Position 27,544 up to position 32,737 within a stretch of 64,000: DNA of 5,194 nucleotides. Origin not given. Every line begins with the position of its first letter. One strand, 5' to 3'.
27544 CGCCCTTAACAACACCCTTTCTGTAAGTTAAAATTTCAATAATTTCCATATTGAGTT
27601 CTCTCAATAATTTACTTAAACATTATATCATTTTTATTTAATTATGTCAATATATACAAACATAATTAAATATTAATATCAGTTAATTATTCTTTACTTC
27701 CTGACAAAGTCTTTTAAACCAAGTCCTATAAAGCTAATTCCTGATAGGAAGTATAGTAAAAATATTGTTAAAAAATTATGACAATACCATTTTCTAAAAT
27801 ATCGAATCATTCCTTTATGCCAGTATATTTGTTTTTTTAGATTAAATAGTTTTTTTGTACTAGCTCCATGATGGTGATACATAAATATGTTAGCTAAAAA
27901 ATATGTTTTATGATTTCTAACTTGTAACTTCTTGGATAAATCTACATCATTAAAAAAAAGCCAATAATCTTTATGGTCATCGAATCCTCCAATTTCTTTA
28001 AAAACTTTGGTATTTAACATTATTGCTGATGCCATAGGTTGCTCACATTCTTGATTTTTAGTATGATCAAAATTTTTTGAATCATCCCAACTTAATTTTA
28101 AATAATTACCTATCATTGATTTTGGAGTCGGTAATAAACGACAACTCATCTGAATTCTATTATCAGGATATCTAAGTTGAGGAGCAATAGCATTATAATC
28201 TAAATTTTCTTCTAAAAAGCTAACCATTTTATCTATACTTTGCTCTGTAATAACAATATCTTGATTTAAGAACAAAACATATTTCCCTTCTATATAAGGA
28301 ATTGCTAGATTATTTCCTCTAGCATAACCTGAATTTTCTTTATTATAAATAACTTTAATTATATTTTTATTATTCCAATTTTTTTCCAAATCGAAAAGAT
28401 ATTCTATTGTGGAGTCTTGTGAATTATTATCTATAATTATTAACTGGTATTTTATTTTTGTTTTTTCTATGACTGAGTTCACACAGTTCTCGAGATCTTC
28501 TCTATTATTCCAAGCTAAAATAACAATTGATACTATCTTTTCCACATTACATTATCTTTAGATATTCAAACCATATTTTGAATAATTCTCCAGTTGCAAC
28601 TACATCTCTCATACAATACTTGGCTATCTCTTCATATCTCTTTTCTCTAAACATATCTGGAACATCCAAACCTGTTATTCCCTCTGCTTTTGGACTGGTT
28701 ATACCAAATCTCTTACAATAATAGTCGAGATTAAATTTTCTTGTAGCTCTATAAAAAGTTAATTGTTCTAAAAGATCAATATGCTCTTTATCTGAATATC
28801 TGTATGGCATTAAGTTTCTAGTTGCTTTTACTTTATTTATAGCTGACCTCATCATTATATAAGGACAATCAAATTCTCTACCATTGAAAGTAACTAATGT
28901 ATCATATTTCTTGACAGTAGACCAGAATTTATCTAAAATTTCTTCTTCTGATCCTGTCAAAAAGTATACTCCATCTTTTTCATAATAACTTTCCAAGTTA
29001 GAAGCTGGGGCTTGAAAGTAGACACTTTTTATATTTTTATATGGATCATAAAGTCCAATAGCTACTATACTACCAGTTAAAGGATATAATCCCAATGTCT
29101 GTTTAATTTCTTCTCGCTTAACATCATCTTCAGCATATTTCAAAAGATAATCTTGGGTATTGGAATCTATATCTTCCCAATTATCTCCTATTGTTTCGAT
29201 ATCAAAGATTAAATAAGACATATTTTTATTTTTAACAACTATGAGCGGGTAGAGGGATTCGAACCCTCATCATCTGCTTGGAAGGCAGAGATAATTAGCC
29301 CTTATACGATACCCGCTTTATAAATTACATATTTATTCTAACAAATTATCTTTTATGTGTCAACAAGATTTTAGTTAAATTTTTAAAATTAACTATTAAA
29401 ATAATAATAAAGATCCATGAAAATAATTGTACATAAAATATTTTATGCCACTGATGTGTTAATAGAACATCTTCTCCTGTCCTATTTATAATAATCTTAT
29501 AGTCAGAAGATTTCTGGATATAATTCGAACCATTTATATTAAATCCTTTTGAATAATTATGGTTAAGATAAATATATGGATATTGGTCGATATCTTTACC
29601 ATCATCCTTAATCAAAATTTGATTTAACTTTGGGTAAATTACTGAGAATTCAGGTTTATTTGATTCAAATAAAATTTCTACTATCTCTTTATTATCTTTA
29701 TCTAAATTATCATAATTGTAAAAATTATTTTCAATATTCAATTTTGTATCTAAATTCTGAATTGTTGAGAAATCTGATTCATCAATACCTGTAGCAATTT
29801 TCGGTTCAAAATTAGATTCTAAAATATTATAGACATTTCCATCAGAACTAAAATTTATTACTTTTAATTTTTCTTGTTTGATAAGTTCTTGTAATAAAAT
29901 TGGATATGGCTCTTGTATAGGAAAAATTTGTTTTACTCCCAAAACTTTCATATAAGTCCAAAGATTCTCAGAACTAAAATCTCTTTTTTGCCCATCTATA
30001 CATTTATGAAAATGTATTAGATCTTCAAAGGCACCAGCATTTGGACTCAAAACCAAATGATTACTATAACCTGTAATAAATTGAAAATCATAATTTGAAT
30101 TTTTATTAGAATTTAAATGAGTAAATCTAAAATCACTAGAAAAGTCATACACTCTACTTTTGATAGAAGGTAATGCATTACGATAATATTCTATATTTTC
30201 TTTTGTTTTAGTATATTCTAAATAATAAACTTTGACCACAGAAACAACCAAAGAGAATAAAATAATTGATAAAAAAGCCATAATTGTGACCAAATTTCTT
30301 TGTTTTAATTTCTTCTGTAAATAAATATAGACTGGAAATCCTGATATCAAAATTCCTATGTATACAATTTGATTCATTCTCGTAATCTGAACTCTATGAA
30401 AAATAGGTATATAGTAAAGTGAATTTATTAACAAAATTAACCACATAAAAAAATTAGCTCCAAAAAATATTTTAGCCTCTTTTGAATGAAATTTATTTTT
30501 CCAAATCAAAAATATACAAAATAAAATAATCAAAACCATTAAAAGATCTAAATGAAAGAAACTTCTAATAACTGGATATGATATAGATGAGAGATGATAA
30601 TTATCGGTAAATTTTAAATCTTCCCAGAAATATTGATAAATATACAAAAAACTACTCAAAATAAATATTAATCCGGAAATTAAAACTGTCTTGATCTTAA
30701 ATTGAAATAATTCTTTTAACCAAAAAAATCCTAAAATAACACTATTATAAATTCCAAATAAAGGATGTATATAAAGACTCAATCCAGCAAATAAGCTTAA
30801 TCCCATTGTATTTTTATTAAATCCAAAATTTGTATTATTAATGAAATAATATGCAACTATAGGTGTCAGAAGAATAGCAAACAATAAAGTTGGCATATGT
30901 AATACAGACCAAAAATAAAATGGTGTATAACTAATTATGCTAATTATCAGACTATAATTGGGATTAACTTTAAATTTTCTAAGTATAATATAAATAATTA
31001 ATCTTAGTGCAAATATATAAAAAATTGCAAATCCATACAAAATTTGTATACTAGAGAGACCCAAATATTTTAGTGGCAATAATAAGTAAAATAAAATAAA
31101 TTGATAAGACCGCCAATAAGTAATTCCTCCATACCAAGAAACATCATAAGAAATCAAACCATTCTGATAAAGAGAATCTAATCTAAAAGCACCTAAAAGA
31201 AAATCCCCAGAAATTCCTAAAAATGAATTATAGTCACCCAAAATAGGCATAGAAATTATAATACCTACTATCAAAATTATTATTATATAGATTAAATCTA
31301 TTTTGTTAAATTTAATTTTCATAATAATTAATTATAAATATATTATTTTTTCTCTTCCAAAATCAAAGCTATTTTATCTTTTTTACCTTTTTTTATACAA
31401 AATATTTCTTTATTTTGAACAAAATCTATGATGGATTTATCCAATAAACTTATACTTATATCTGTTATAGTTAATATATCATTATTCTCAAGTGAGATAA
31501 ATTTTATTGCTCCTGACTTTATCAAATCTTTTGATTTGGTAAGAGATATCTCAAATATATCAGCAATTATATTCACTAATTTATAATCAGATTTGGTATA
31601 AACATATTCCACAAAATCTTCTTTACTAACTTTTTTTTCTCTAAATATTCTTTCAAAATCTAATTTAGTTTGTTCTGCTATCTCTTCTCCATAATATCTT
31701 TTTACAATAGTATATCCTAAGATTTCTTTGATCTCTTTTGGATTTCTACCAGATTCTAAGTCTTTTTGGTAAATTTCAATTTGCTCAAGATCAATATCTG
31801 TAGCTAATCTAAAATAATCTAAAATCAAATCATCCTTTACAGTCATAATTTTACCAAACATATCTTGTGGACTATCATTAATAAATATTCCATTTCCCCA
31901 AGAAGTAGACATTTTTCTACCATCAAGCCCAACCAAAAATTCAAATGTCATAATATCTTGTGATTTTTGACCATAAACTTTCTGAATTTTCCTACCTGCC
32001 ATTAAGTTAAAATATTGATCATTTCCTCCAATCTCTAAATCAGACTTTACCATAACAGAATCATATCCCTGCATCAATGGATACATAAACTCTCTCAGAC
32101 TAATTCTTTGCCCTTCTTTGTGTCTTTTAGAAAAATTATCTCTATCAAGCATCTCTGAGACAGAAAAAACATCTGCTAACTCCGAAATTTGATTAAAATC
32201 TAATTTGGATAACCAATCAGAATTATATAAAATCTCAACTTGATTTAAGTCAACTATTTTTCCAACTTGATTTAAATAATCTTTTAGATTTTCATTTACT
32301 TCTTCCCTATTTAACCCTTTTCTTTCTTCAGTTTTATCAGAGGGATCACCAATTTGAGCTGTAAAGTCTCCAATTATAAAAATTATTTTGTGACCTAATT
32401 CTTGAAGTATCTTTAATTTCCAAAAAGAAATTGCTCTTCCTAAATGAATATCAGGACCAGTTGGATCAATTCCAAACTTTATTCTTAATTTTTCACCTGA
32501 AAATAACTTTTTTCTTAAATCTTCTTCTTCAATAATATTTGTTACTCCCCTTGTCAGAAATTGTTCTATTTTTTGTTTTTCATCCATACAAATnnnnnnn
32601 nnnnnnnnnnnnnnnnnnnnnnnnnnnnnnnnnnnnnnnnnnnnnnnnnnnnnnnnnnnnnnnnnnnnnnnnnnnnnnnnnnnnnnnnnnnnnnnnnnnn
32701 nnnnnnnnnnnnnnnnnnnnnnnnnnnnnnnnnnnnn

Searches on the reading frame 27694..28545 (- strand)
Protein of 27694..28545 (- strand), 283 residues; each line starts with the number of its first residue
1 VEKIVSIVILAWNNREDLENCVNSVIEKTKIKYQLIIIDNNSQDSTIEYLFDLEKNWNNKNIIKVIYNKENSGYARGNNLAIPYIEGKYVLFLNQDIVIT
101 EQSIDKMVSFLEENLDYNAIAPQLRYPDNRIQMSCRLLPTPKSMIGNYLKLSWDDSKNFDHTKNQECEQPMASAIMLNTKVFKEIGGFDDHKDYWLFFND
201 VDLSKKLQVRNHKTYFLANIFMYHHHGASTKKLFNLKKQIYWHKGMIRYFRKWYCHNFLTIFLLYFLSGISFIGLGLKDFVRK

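Call 12: search_protein_families(library=pfam, proteins=[window:27694-28545:-], max_evalue=0.001)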
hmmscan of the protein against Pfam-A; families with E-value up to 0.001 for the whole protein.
window:27694-28545:- (283 aa): 3 families
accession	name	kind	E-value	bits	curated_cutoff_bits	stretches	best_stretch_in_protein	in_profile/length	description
PF00535.33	Glycos_transf_2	-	5.7e-24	85.4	23.3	1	6-141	1-132/168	Glycosyl transferase family 2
PF13641.12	Glyco_tranf_2_3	-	3.6e-09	37.4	27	1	5-237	3-224/230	Glycosyltransferase like family 2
PF10111.15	Glyco_tranf_2_2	-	7e-07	29.5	27.3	1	9-190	3-183/276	Glycosyltransferase like family 2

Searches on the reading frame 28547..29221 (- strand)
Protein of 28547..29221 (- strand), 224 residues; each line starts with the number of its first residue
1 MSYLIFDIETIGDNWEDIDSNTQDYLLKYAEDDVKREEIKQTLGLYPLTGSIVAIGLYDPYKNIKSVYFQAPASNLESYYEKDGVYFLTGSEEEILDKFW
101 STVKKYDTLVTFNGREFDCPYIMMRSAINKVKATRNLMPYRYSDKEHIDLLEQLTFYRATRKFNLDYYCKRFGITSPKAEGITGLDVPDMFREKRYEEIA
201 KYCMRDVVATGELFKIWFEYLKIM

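Call 12: search_protein_families(library=pfam, proteins=[window:28547-29221:-], max_evalue=0.001)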
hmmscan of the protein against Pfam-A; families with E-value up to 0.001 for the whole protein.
window:28547-29221:- (224 aa): 3 families
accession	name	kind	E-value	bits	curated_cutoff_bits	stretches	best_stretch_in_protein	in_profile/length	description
PF10108.15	DNA_pol_B_exo2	-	5.3e-23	82.3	24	1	91-211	36-167/213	Predicted 3'-5' exonuclease related to the exonuclease domain of PolB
PF13482.12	RNase_H_2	-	2.2e-12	47.7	22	1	91-216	43-163/165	RNase_H superfamily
PF03104.25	DNA_pol_B_exo1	-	4.7e-07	29.9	23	1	84-132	136-186/242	DNA polymerase family B, exonuclease domain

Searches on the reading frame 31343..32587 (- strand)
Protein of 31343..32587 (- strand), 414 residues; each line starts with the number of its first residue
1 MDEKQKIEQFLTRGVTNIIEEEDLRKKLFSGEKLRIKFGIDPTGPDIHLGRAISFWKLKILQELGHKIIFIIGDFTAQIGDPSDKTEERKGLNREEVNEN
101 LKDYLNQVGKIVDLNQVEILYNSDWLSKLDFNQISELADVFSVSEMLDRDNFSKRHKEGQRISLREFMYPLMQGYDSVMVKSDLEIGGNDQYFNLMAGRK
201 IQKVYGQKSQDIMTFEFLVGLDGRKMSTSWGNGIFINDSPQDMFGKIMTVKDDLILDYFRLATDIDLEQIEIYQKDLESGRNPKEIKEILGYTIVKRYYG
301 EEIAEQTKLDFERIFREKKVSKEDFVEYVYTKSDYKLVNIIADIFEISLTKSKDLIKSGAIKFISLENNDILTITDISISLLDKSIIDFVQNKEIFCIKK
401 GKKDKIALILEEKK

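Call 12: search_protein_families(library=pfam, proteins=[window:31343-32587:-], max_evalue=0.001)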
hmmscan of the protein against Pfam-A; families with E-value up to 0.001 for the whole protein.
window:31343-32587:- (414 aa): 1 family
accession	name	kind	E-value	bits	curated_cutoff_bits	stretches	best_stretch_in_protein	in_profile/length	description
PF00579.31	tRNA-synt_1b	-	2.1e-74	251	21.1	1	32-315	4-291/292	tRNA synthetases class I (W and Y)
